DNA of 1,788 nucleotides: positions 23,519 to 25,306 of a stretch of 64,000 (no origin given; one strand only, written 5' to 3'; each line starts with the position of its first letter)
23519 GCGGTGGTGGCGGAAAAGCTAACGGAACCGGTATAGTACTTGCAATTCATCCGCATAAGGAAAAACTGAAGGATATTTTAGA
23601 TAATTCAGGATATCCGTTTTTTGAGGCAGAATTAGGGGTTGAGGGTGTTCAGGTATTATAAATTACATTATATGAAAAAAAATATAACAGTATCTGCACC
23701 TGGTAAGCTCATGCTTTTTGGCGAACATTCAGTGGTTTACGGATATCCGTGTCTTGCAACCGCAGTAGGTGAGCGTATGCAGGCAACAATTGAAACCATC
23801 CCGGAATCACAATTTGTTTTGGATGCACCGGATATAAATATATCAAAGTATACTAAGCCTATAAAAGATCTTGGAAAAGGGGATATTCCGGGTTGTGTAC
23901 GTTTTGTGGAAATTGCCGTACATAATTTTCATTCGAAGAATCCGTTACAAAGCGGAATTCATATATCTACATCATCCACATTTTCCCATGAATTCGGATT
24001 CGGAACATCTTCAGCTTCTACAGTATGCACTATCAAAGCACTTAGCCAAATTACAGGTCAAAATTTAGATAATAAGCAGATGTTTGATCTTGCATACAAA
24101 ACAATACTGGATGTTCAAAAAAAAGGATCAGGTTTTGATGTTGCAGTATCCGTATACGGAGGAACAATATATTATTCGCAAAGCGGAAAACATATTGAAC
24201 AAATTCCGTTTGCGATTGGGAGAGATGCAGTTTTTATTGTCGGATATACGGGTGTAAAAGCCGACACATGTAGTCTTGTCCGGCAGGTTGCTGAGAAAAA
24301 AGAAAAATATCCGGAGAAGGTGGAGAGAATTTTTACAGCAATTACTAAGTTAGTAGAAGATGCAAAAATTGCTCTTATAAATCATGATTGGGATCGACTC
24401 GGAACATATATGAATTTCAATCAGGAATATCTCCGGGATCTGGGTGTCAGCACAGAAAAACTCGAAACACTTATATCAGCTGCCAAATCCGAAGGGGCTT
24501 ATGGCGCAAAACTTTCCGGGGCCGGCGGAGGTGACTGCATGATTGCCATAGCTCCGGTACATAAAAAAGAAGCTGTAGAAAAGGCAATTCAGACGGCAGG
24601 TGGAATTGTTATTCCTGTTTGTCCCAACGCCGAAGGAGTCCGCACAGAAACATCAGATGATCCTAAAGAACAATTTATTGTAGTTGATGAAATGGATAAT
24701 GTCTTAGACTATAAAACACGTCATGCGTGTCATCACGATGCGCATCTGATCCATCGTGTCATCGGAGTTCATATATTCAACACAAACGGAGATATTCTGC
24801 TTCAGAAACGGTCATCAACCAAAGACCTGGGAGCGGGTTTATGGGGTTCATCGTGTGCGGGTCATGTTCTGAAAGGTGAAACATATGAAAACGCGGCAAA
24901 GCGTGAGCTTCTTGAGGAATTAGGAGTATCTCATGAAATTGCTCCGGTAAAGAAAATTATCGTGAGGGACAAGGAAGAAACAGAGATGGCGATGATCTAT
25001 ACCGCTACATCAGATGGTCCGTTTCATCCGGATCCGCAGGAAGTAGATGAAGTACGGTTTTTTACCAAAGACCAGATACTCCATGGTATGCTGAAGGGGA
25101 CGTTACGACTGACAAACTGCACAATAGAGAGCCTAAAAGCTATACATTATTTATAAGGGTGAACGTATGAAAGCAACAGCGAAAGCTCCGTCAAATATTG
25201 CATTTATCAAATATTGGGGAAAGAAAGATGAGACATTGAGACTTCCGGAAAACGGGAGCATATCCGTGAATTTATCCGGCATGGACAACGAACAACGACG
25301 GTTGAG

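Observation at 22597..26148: Compact mevalonate-pathway operon with a GHMP kinase fused to an IDI type 1 (Nudix) domain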

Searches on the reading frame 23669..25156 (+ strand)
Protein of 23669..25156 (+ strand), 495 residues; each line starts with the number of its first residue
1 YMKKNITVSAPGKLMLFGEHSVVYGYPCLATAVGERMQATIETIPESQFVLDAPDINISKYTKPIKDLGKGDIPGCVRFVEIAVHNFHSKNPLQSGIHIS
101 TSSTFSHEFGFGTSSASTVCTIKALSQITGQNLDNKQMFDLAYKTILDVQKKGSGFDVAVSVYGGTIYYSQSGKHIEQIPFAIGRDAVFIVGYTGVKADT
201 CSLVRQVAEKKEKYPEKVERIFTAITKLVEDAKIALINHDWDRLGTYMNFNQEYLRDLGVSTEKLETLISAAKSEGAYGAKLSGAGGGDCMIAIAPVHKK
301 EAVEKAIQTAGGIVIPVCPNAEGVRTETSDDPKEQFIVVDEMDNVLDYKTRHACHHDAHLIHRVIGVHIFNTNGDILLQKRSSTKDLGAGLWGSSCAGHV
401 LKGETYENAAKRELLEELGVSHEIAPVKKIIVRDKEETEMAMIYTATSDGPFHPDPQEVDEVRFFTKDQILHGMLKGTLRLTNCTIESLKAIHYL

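Call 8: search_protein_families(library=pfam, proteins=[window:23669-25156:+], max_evalue=0.01)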
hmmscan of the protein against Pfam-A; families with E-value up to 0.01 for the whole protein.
window:23669-25156:+ (495 aa): 4 families
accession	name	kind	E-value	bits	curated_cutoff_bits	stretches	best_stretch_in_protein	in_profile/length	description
PF00293.34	NUDIX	-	3.1e-20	73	21.1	1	362-472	3-120/134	NUDIX domain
PF08544.19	GHMP_kinases_C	-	3.8e-15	56.5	21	1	235-306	4-75/85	GHMP kinases C terminal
PF00288.32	GHMP_kinases_N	-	8.5e-15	55.2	22.3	1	81-165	4-87/87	GHMP kinases N terminal domain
PF10509.15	GalKase_gal_bdg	-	3.7e-05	23.6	23.1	1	4-38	10-44/49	Galactokinase galactose-binding signature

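Call 9: search_protein_families(library=ncbifam, proteins=[window:23669-25156:+], max_evalue=0.01)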
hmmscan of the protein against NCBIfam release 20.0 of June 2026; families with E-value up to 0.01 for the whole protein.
window:23669-25156:+ (495 aa): 31 families (the best 25 are shown)
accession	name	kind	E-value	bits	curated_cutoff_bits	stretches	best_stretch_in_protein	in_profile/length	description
NF003036.0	PRK03926.1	equivalog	8.7e-71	238.5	403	1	6-328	2-300/302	mevalonate kinase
TIGR00549.1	mevalon_kin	equivalog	3.4e-63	213.7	163.05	1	10-293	1-275/276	mevalonate kinase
TIGR01220.1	Pmev_kin_Gr_pos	equivalog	1.4e-29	103.3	165.7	2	6-172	1-180/358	phosphomevalonate kinase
NF040957.1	Arch_PMK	equivalog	7.7e-25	88.1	500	1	8-326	2-315/316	phosphomevalonate kinase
NF002995.0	PRK03759.1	equivalog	3.5e-23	82.2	127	1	332-480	5-160/185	isopentenyl-diphosphate Delta-isomerase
TIGR02150.1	IPP_isom_1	equivalog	2e-19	70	105.8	1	337-470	2-140/159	isopentenyl-diphosphate delta-isomerase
NF011922.0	PRK15393.1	equivalog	3.9e-16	59.2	152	1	336-492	13-162/182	NUDIX hydrolase YfcD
NF001816.0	PRK00555.1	equivalog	4.1e-14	52.3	509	2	227-310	255-339/363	galactokinase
NF003006.0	PRK03817.1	equivalog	5.2e-14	52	443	2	227-308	244-326/352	galactokinase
TIGR00131.1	gal_kin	equivalog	1.6e-13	50.4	226.65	1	216-308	270-363/388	galactokinase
NF041653.1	Nud_hyd_Meth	equivalog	3.3e-11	43.3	300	1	339-446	5-110/170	Nudix hydrolase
NF002288.1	PRK01212.1-4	equivalog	1.7e-10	40.4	194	1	81-309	61-280/303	homoserine kinase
NF049969.1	GlMnHpPKinHddA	equivalog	5.4e-10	39.2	600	1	28-323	31-332/338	D-glycero-D-manno-heptose 7-phosphate kinase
NF040656.1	GHMP_GYDIA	hypoth_equivalog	2e-09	37.1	225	1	9-279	3-268/299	GYDIA family GHMP kinase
NF003472.0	PRK05101.1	equivalog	3.9e-09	35.9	499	1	209-309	256-358/382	galactokinase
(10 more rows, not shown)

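Call 12: find_homologous_proteins(query=window:23669-25156:+, max_evalue=0.00001)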
Query window:23669-25156:+ (495 aa): 4093 proteins with E <= 0.00001 among 8000 candidates; the best 120 are listed.
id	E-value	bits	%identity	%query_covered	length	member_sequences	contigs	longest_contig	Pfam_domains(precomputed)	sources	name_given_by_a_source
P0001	0.0e+0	1122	100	100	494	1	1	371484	PF00288.33,PF00293.35,PF08544.19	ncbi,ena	-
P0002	1.6e-185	636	58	99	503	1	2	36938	PF10509.16,PF00288.33,PF00293.35,PF08544.19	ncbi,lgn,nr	ncbi:mevalonate kinase [Candidatus Gottesmanbacteria bacterium]|nr:mevalonate kinase [Candidatus Got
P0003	3.4e-183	628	58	98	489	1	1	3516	PF00288.33,PF00293.35,PF08544.19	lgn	-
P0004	1.5e-182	626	58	99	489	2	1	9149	PF00288.33,PF00293.35,PF08544.19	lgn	-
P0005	1.9e-181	622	59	98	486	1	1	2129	PF00288.33,PF00293.35,PF08544.19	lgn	-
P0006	8.6e-179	614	58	98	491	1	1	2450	PF10509.16,PF00288.33,PF00293.35,PF08544.19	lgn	-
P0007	6.0e-177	607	57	99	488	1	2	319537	PF00288.33,PF00293.35,PF08544.19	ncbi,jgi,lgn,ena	-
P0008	2.5e-176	605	57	99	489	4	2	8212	PF00288.33,PF00293.35,PF08544.19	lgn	-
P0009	2.1e-175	602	57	99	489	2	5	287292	PF00288.33,PF00293.35,PF08544.19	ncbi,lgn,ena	-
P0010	8.1e-175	600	56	99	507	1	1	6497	PF00288.33,PF00293.35,PF08544.19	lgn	-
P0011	4.8e-173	595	57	95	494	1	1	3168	PF00288.33,PF00293.35,PF08544.19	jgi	jgi:mevalonate kinase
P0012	9.0e-172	590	56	100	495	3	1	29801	PF00288.33,PF00293.35,PF08544.19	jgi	-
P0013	1.7e-170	586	55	100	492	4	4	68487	PF00288.33,PF00293.35,PF08544.19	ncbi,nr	ncbi:mevalonate kinase [Patescibacteria group bacterium]|nr:mevalonate kinase [Patescibacteria group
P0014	2.2e-170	586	56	99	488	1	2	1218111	PF00288.33,PF00293.35,PF08544.19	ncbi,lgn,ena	-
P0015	3.2e-170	585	58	96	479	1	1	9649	PF00288.33,PF00293.35,PF08544.19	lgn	-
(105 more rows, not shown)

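Call 14: find_encoding_contigs(protein=P0001, flank=10000, max_places=3)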
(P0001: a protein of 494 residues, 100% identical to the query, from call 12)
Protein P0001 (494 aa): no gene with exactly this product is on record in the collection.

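Call 15: find_encoding_contigs(protein=P0002, flank=10000, max_places=2)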
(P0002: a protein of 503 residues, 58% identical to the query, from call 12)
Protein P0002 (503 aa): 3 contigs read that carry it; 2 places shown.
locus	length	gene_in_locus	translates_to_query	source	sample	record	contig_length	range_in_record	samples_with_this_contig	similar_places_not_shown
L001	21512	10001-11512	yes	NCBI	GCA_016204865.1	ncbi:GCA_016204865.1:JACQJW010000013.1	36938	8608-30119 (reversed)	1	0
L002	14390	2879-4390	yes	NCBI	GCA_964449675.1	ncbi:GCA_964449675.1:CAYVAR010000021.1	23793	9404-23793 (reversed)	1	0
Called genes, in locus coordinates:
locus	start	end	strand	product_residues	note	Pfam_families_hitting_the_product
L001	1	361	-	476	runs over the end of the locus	-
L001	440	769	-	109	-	PF18895:T4SS_pilin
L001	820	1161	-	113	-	PF18895:T4SS_pilin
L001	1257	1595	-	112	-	PF18895:T4SS_pilin (weak)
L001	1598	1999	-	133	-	PF18895:T4SS_pilin (faint)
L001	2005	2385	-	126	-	-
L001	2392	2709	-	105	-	PF18895:T4SS_pilin (weak)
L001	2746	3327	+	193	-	PF07638:Sigma70_ECF (weak), PF04542:Sigma70_r2, PF08281:Sigma70_r4_2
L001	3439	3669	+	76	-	-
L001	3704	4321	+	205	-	PF04893:Yip1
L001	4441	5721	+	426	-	PF00368:HMG-CoA_red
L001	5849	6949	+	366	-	PF08545:ACP_syn_III (faint), PF08541:ACP_syn_III_C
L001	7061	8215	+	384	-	PF00108:Thiolase_N, PF00109:ketoacyl-synt (weak), PF08545:ACP_syn_III (faint), PF02803:Thiolase_C, PF22691:Thiolase_C_1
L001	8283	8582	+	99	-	PF01796:OB_ChsH2_C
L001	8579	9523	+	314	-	PF00288:GHMP_kinases_N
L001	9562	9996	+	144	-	-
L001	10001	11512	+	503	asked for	PF10509:GalKase_gal_bdg (weak), PF00288:GHMP_kinases_N, PF08544:GHMP_kinases_C, PF00293:NUDIX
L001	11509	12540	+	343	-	PF22700:MVD-like_N, PF00288:GHMP_kinases_N (weak), PF18376:MDD_C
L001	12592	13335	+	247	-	PF01255:Prenyltransf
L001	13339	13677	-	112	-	PF18895:T4SS_pilin (weak)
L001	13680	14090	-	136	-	PF18895:T4SS_pilin (weak)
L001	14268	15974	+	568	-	PF08486:SpoIID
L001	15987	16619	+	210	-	PF03703:bPH_2 (weak)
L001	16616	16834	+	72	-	PF18901:DUF5657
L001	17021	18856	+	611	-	-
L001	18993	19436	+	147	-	PF01668:SmpB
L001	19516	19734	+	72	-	-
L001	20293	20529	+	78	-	PF01541:GIY-YIG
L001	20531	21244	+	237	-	PF18912:DZR_2, PF00156:Pribosyltran (weak)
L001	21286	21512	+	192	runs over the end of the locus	PF04263:TPK_catalytic, PF04265:TPK_B1_binding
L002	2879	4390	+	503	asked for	PF10509:GalKase_gal_bdg (weak), PF00288:GHMP_kinases_N, PF08544:GHMP_kinases_C, PF00293:NUDIX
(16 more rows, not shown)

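Call 16: find_encoding_contigs(protein=P0014, flank=10000, max_places=2)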
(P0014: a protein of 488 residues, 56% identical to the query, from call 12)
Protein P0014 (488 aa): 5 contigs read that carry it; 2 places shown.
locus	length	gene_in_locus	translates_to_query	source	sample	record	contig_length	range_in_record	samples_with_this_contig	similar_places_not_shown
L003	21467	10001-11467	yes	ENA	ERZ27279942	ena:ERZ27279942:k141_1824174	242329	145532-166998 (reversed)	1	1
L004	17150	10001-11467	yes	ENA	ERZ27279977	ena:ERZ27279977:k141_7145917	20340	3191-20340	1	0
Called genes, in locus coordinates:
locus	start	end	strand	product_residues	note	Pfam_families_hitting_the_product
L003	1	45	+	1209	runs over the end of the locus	-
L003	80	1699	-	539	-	-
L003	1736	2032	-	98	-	PF18895:T4SS_pilin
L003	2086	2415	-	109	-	PF26067:DUF8024 (weak), PF18895:T4SS_pilin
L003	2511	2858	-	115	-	PF18895:T4SS_pilin (weak)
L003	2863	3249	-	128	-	-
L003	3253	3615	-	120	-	-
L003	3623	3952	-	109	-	-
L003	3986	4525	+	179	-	PF04542:Sigma70_r2, PF08281:Sigma70_r4_2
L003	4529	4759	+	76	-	-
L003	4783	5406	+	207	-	PF04893:Yip1 (weak)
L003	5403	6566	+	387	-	PF00368:HMG-CoA_red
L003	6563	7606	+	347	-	PF08540:HMG_CoA_synt_C (faint), PF08541:ACP_syn_III_C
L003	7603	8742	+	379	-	PF00108:Thiolase_N, PF00109:ketoacyl-synt, PF08545:ACP_syn_III (faint), PF02803:Thiolase_C, PF22691:Thiolase_C_1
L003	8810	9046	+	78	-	PF01796:OB_ChsH2_C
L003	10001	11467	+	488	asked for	PF00288:GHMP_kinases_N, PF08544:GHMP_kinases_C, PF00293:NUDIX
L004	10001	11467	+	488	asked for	PF00288:GHMP_kinases_N, PF08544:GHMP_kinases_C, PF00293:NUDIX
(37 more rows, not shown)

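Call 28: find_related_loci(query=A1, collection=genome_contigs, flank=10000)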
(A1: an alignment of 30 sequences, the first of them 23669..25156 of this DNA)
Query A1 (495 aa) in genome_contigs; peptide patterns used: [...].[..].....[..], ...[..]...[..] (x = any residue, [..] = any of these).
600 stretches matched a pattern (row limit reached: there are more); 584 encode a relative of the query (tblastn E <= 1e-3); the best 80 are kept; 80 distinct loci.
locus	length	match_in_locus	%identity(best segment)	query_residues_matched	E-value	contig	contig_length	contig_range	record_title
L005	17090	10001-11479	51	2-495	1e-160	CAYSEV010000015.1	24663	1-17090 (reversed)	MAG TPA_asm: uncultured Gammaproteobacteria bacterium isolate SRP342105_co1_249 genome assembly, contig: NODE_2662_lengt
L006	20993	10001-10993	60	2-335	9e-126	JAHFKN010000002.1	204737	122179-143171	MAG: Candidatus Gottesmanbacteria bacterium isolate nzgw410 NODE_37_length_204738_cov_18.718000, whole genome shotgun se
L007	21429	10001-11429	57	6-493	3e-131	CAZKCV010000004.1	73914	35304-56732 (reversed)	MAG TPA_asm: uncultured Gammaproteobacteria bacterium isolate binchicken_co251_142 genome assembly, contig: NODE_514_len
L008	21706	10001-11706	54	3-328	6e-98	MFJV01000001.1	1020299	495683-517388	MAG: Candidatus Gottesmanbacteria bacterium RIFCSPLOWO2_01_FULL_43_11b rifcsplowo2_01_scaffold_30, whole genome shotgun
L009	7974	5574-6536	49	4-327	9e-90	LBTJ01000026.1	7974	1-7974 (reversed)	MAG: Candidatus Roizmanbacteria bacterium GW2011_GWA2_37_7 US54_C0026, whole genome shotgun sequence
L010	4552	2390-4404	54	4-327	1e-88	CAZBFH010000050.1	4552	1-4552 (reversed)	MAG TPA_asm: uncultured Gammaproteobacteria bacterium isolate SRP342105_co2_162 genome assembly, contig: NODE_23113_leng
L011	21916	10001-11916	49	3-327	2e-87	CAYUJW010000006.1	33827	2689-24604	MAG TPA_asm: uncultured Gammaproteobacteria bacterium isolate SRP286056_co1_429 genome assembly, contig: NODE_1380_lengt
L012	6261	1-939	53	12-327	7e-86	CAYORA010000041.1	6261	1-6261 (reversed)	MAG TPA_asm: uncultured Gammaproteobacteria bacterium isolate SRP170004_co1_164 genome assembly, contig: NODE_20299_leng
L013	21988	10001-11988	46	4-328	3e-85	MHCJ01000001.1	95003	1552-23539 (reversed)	MAG: Candidatus Chisholmbacteria bacterium RIFCSPHIGHO2_01_FULL_52_32 rifcsphigho2_01_scaffold_267, whole genome shotgun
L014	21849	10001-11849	48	4-330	4e-83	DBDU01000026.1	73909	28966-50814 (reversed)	MAG TPA_asm: Patescibacteria group bacterium UBA924 UBA924_contig_185, whole genome shotgun sequence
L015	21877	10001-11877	47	1-334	4e-82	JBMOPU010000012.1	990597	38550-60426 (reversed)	MAG: Patescibacteria group bacterium isolate Betzabe_MAG136 MAG136_14, whole genome shotgun sequence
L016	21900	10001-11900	47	2-330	2e-81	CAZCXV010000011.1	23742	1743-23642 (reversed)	MAG TPA_asm: uncultured Gammaproteobacteria bacterium isolate SRP062349_co2_267 genome assembly, contig: NODE_1150_lengt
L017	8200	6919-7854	45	3-317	2e-78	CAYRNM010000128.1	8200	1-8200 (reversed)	MAG TPA_asm: uncultured Anaerolineae bacterium isolate SRP098346_co1_12 genome assembly, contig: NODE_11837_length_8200_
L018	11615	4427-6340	44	5-327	1e-76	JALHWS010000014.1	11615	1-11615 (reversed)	MAG: Candidatus Microgenomates bacterium isolate PFL108 seq_273153, whole genome shotgun sequence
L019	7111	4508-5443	43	6-327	4e-72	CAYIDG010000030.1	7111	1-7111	MAG TPA_asm: uncultured archaeon isolate ERP119705_co1_846 genome assembly, contig: NODE_16683_length_7111_cov_4.159722,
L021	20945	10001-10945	43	7-323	9e-64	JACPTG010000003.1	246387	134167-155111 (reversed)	MAG: Candidatus Woesearchaeota archaeon isolate NC_groundwater_726_Ag_S-0.2um_49_29 S36_SO-2_scaffold_3030, whole genome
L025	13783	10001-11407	29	9-476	2e-52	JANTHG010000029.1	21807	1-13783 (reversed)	MAG: Calditrichaceae bacterium isolate bin20020 c_000000000255, whole genome shotgun sequence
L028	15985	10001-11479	29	12-470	9e-49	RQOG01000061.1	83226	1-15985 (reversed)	MAG: Calditrichaeota bacterium isolate Zgenome_0002 k87_1281883, whole genome shotgun sequence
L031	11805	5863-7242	30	13-470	2e-44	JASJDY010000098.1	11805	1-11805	MAG: Planctomycetota bacterium isolate MO_197.B21 MO_197.c_916, whole genome shotgun sequence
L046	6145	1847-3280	29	12-482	3e-39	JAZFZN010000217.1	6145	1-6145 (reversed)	MAG: Gammaproteobacteria bacterium isolate MT6bin.26 MT6bin.26_217, whole genome shotgun sequence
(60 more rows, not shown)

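Call 59: find_homologous_proteins(query=L014:9164-9754:+, max_evalue=0.00001)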
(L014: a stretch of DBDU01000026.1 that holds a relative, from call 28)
Query L014:9164-9754:+ (197 aa): 379 proteins with E <= 0.00001 among 479 candidates; the best 120 are listed.
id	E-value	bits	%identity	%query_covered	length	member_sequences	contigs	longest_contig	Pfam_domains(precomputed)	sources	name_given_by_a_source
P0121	1.1e-126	438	97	100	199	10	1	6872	PF00293.35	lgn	-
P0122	1.2e-77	278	68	93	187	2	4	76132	PF00293.35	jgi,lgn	-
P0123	2.9e-76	274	67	90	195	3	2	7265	PF00293.35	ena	-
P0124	1.1e-75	272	68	91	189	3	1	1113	PF00293.35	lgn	-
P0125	1.1e-74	269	67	90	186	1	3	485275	PF00293.35,PF14815.13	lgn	-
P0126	2.3e-73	264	64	91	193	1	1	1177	PF00293.35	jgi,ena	-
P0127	2.5e-73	264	64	93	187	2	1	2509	PF00293.35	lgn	-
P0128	4.3e-73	263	68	89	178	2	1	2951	PF00293.35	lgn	-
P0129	1.2e-72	262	66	92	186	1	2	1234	PF00293.35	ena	-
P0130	3.8e-72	260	65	89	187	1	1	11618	PF00293.35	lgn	-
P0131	1.2e-71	259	63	93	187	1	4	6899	PF00293.35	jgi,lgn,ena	-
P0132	1.9e-69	251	65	88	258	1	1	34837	PF00293.35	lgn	-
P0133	5.5e-69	250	64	89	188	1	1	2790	PF00293.35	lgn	-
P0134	7.9e-69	249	58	94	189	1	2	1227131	PF00293.35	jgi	jgi:isopentenyl-diphosphate Delta-isomerase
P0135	1.0e-67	246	64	86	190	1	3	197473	PF00293.35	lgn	-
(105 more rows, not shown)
